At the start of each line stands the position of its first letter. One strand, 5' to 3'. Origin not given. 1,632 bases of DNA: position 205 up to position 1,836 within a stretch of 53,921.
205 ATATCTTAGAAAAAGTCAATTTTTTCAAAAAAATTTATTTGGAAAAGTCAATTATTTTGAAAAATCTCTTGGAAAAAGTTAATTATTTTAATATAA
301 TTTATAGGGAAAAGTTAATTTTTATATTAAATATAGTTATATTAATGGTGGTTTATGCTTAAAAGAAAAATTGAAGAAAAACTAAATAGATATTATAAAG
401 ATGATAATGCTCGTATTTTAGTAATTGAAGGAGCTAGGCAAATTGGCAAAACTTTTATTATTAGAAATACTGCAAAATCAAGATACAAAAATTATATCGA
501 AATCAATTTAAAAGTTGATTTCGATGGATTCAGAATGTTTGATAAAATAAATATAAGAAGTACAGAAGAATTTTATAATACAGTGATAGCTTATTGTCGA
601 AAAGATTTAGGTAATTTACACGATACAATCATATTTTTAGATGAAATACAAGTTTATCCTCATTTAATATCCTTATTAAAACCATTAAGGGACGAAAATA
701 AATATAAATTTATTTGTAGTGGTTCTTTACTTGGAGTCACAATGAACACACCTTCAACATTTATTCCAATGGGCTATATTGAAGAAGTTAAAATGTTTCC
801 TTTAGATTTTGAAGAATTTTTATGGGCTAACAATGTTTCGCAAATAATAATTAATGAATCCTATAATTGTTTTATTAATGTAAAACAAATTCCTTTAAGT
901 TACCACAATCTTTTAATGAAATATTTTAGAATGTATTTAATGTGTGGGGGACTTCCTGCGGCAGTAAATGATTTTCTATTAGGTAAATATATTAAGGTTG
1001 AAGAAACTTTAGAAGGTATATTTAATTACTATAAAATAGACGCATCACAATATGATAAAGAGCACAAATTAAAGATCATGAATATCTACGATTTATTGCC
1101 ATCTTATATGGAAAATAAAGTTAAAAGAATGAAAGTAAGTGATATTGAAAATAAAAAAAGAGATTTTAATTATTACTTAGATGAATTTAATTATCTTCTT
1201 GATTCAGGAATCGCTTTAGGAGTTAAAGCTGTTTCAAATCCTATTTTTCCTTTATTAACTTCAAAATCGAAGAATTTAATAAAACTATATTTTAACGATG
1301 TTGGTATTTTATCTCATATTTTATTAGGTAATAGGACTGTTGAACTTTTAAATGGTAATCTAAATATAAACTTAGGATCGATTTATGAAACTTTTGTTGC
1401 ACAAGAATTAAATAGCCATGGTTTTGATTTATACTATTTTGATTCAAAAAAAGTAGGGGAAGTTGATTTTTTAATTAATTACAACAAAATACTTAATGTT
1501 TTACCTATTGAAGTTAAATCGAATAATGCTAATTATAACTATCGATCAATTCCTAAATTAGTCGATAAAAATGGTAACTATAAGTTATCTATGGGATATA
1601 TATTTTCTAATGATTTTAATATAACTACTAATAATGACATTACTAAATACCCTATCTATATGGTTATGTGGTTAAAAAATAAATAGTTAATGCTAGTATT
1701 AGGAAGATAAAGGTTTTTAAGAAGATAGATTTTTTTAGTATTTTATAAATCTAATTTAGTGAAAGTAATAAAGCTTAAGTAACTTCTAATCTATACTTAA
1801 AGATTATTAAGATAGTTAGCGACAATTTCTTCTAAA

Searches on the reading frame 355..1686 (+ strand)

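Call 9: search_protein_families(library=pfam, proteins=[window:355-1686:+], max_evalue=0.001)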
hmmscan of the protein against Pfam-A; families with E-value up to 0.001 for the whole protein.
window:355-1686:+ (443 aa): 2 families
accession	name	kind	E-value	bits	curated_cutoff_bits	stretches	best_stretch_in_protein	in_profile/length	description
PF13635.12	DUF4143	-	1.2e-22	80.8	28.1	1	229-390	3-160/160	Domain of unknown function (DUF4143)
PF13173.12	AAA_14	-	1.5e-22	80.4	27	1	19-156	2-129/129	AAA domain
